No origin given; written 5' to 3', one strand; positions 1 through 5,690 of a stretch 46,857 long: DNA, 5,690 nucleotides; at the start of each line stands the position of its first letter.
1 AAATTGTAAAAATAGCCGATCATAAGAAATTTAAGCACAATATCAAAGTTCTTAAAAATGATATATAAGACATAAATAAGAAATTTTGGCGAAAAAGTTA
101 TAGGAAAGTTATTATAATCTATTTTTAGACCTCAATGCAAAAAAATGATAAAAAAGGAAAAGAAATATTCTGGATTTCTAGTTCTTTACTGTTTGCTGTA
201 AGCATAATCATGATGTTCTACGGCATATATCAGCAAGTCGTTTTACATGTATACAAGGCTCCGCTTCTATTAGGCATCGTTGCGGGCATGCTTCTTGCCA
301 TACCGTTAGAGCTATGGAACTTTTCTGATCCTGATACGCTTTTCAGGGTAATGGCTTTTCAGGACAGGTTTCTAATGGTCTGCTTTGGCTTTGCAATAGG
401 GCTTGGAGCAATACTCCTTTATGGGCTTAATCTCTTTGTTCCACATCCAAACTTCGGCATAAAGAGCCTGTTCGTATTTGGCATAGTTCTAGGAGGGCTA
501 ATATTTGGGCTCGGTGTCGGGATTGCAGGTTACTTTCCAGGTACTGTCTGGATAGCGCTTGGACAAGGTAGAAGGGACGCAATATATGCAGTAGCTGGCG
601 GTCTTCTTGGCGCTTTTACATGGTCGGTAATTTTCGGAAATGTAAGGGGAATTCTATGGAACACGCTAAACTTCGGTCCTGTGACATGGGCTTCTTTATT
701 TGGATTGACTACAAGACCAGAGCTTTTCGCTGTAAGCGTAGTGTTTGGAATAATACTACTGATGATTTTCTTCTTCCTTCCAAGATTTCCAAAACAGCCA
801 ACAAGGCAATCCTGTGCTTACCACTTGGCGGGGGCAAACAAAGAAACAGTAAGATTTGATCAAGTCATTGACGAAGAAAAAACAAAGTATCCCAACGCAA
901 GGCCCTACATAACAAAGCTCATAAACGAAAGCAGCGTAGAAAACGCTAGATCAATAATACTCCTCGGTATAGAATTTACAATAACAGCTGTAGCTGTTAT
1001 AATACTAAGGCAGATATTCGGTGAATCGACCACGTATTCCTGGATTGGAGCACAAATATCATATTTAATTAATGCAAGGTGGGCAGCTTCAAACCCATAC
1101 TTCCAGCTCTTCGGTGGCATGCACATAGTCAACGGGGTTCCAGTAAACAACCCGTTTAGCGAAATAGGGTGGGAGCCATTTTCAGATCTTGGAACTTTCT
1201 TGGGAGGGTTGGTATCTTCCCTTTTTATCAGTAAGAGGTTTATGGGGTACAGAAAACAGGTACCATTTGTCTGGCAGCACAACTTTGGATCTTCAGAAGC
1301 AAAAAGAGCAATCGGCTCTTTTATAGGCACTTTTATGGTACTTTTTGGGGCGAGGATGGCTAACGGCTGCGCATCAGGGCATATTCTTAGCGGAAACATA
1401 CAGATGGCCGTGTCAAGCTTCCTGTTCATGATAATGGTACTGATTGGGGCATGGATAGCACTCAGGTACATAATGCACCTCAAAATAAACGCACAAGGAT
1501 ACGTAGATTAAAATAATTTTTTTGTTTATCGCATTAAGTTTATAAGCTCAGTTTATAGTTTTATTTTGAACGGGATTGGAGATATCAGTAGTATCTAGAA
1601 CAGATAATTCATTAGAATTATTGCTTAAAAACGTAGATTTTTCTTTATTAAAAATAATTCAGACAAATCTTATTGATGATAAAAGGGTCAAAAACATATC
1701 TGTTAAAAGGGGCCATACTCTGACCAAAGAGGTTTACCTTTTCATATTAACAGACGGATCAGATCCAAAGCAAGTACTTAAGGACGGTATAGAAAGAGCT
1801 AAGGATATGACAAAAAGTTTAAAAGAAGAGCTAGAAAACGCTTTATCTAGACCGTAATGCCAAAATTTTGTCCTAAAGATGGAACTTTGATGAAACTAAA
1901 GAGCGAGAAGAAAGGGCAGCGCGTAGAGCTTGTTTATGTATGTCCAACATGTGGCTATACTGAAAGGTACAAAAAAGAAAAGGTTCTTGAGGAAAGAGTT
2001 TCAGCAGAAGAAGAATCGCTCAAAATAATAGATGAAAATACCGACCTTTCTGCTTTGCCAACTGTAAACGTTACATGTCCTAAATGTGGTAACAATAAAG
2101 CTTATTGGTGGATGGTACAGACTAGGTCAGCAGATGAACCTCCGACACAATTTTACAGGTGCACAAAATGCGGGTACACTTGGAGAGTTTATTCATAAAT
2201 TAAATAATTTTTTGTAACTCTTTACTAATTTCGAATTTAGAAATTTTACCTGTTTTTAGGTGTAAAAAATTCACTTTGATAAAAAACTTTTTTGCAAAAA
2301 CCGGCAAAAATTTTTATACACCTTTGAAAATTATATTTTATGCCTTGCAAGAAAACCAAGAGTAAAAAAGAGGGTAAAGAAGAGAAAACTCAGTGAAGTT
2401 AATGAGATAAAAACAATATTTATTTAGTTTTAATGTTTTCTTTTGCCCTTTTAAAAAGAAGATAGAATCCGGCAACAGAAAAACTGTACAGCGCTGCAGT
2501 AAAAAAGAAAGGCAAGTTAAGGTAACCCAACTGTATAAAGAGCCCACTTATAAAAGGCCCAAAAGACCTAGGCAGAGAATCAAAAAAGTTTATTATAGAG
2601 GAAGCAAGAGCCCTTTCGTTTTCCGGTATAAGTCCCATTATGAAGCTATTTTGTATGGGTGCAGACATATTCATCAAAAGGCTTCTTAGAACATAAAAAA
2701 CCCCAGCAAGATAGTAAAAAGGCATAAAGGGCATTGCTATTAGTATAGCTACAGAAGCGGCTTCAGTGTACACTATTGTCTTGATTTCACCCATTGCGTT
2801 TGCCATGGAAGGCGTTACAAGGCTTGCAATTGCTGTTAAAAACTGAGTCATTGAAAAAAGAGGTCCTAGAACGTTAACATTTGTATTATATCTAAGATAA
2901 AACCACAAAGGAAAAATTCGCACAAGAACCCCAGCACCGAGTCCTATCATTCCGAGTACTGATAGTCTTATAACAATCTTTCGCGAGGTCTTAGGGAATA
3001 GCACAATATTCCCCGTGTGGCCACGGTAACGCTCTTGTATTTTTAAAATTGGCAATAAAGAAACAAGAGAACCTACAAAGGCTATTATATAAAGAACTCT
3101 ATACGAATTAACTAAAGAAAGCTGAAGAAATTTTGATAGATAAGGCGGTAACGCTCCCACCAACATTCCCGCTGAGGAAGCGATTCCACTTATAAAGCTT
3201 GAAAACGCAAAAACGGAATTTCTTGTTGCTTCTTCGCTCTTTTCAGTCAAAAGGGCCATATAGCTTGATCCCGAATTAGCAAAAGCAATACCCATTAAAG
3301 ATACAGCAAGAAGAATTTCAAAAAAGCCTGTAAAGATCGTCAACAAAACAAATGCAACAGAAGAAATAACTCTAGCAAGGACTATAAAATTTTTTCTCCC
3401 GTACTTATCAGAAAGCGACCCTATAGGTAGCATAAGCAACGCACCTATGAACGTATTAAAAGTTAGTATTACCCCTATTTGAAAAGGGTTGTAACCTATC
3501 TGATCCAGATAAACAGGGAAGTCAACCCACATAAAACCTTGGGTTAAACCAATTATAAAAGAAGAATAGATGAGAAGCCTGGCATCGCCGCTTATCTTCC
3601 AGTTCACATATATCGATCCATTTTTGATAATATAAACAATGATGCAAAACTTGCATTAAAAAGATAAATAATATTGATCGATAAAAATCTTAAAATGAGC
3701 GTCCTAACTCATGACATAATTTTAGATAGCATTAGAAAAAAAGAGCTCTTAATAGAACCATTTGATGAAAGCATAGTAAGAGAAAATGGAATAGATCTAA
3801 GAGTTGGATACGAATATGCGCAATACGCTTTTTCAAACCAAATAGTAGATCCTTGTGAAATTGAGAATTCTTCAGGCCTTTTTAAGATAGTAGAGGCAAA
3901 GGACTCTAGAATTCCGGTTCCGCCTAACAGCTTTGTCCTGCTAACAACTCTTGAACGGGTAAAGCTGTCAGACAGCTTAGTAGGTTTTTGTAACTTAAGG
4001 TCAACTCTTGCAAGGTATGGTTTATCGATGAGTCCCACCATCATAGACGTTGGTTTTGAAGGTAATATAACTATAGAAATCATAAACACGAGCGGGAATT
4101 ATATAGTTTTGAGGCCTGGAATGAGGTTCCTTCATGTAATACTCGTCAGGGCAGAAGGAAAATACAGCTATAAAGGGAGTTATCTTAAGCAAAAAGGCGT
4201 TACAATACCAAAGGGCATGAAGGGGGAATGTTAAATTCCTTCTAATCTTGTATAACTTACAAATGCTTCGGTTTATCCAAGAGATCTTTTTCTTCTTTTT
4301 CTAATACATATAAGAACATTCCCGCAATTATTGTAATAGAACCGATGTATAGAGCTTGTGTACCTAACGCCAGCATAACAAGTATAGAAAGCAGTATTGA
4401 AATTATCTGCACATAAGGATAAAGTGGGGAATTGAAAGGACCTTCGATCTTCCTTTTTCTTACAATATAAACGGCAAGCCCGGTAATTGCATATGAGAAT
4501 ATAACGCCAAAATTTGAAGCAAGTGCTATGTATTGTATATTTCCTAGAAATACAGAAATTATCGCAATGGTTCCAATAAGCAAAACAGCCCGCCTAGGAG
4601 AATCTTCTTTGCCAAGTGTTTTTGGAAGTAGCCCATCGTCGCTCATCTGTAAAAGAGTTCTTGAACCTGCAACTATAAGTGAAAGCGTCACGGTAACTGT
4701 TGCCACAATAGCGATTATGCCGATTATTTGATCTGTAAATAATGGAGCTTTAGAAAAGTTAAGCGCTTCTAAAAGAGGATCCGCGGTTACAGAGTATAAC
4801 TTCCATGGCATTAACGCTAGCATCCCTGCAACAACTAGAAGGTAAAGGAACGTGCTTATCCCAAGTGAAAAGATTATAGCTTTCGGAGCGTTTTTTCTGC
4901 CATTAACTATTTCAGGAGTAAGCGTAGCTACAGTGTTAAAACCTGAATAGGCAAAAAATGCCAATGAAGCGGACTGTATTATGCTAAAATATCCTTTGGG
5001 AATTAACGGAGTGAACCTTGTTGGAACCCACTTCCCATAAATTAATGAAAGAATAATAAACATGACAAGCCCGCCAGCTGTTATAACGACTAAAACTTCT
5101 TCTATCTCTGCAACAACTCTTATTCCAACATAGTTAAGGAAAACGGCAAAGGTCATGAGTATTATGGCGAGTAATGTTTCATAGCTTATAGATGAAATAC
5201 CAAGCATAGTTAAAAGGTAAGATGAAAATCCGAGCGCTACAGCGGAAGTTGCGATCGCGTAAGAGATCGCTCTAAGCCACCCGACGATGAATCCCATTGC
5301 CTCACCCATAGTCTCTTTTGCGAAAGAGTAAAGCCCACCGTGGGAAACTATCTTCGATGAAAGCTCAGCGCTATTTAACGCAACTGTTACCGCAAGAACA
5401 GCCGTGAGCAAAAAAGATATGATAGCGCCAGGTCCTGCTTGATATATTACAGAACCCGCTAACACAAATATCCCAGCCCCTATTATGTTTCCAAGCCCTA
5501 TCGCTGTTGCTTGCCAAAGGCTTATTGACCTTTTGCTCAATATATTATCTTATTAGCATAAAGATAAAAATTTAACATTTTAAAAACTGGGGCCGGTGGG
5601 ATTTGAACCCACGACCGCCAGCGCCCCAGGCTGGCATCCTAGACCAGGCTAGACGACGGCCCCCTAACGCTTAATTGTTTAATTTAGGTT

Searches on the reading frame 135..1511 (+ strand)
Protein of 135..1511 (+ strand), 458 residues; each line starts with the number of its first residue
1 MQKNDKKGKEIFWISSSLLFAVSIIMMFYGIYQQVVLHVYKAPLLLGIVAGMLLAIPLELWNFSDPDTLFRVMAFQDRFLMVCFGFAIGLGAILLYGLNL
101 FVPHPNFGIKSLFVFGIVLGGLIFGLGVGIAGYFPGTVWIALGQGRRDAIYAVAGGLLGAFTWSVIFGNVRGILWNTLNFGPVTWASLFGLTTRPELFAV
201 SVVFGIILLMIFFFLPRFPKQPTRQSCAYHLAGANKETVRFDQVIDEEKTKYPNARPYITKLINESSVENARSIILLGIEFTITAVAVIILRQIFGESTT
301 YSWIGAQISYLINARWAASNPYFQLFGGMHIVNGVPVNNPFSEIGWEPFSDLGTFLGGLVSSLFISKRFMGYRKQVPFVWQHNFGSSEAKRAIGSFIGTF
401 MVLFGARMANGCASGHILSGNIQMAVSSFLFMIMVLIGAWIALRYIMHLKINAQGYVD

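Call 8: search_protein_families(library=pfam, proteins=[window:135-1511:+], max_evalue=0.001)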
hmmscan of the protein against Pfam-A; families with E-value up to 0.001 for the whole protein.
window:135-1511:+ (458 aa): 1 family
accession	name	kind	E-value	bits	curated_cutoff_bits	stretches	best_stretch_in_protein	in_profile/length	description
PF04143.19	Sulf_transp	-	6.1e-19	69.1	27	1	71-441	12-310/310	Sulphur transport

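Call 82: find_encoding_contigs(protein=window:135-1511:+, flank=10000, max_places=3)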
Protein window:135-1511:+ (458 aa): 2 contigs read that carry it; 1 place shown.
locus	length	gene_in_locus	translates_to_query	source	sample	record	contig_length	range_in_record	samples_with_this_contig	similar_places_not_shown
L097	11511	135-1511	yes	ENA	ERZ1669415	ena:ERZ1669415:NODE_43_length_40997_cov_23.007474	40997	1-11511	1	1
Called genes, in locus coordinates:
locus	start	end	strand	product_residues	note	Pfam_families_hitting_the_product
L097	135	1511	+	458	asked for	PF04143:Sulf_transp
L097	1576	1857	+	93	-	PF13656:RNA_pol_L_2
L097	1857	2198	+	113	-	PF24452:DUF7568 (faint), PF26652:Zn_ribbon_double (faint), PF01096:Zn_ribbon_TFIIS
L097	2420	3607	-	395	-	PF07690:MFS_1, PF12832:MFS_1_like (weak), PF06609:TRI12 (weak), PF07690:MFS_1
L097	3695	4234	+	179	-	PF22769:DCD, PF00692:dUTPase (weak)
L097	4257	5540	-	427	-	PF00324:AA_permease, PF03845:Spore_permease, PF13520:AA_permease_2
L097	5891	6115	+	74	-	PF11755:DUF3311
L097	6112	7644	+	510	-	PF00474:SSF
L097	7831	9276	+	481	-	PF01019:G_glu_transpept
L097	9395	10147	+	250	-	-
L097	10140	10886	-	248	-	PF00218:IGPS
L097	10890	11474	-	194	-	PF00117:GATase, PF07722:Peptidase_C26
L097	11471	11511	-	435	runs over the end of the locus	PF04715:, PF00425:Chorismate_bind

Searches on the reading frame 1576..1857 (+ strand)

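Call 8: search_protein_families(library=pfam, proteins=[window:1576-1857:+], max_evalue=0.001)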
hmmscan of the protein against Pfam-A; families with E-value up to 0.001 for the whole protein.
window:1576-1857:+ (93 aa): 1 family
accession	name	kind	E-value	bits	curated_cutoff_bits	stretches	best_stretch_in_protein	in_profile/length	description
PF13656.11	RNA_pol_L_2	-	7e-10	38.9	27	1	13-85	2-75/75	RNA polymerase Rpb3/Rpb11 dimerisation domain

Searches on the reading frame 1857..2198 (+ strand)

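Call 8: search_protein_families(library=pfam, proteins=[window:1857-2198:+], max_evalue=0.001)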
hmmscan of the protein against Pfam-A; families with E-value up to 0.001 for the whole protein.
window:1857-2198:+ (113 aa): 6 families
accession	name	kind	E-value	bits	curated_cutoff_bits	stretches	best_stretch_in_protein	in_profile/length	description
PF01096.23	Zn_ribbon_TFIIS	-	1.1e-22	80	21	1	73-110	2-39/39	Transcription factor S-II (TFIIS)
PF24452.1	DUF7568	-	1.9e-05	25.4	27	0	63-108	67-110/121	Family of unknown function (DUF7568)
PF09855.14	Zn_ribbon_13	-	9.1e-05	23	23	0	28-44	37-53/63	Nucleic-acid-binding protein containing Zn-ribbon domain (DUF2082)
PF12760.12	Zn_ribbon_IS1595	-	0.0001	22.6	25.4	0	72-108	19-46/46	Transposase zinc-ribbon domain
PF07282.18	Cas12f1-like_TNB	-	0.00013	22.5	26.3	0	73-108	30-49/60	Cas12f1-like, TNB domain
PF02150.21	Zn_ribbon_RPB9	-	0.00014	22.1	25.2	0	3-36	2-31/36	RNA polymerases M/15 Kd subunit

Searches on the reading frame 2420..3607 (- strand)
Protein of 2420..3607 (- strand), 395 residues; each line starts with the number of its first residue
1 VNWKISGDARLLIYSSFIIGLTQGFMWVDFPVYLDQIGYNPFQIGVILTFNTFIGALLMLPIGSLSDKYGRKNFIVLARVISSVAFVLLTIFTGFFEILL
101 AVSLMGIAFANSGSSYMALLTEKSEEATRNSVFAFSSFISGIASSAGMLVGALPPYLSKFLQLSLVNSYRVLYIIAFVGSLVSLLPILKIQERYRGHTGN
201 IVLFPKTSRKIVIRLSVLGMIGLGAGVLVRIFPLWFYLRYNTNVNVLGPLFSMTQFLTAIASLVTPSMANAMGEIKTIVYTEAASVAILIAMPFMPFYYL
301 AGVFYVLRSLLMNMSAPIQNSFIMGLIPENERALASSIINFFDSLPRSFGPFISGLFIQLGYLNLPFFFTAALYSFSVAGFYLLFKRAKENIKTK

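Call 8: search_protein_families(library=pfam, proteins=[window:2420-3607:-], max_evalue=0.001)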
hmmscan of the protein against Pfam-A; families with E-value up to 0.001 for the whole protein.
window:2420-3607:- (395 aa): 3 families
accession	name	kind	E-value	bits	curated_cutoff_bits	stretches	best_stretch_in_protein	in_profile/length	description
PF07690.21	MFS_1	-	1.1e-34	120.3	33.4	2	15-351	4-347/347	Major Facilitator Superfamily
PF12832.13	MFS_1_like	-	3.8e-06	26.6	25.2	1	11-151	216-358/373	MFS_1 like family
PF06609.19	TRI12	-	8.6e-06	24.9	23.2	1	33-187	70-213/599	Fungal trichothecene efflux pump (TRI12)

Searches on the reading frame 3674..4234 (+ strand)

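Call 8: search_protein_families(library=pfam, proteins=[window:3674-4234:+], max_evalue=0.001)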
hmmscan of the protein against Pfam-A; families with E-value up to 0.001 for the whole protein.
window:3674-4234:+ (186 aa): 2 families
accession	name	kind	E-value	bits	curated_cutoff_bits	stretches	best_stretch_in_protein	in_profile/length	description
PF22769.1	DCD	-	6.2e-30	104.8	27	1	11-157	2-150/153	dCTP deaminase-like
PF00692.24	dUTPase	-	1.4e-06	28.6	22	1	81-160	25-104/129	dUTPase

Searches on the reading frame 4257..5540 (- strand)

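Call 8: search_protein_families(library=pfam, proteins=[window:4257-5540:-], max_evalue=0.001)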
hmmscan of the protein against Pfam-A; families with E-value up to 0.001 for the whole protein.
window:4257-5540:- (427 aa): 4 families
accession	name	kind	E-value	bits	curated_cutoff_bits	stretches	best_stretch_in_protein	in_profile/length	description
PF13520.12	AA_permease_2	-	1e-42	147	27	1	6-391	1-403/427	Amino acid permease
PF00324.27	AA_permease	-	9.1e-42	143.8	24.6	1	12-398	3-426/470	Amino acid permease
PF03845.19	Spore_permease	-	4.8e-18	65.5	23.4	1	6-305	2-301/321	Spore germination protein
PF13906.12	AA_permease_C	-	0.00022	21.7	27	1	369-413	1-45/51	C-terminus of AA_permease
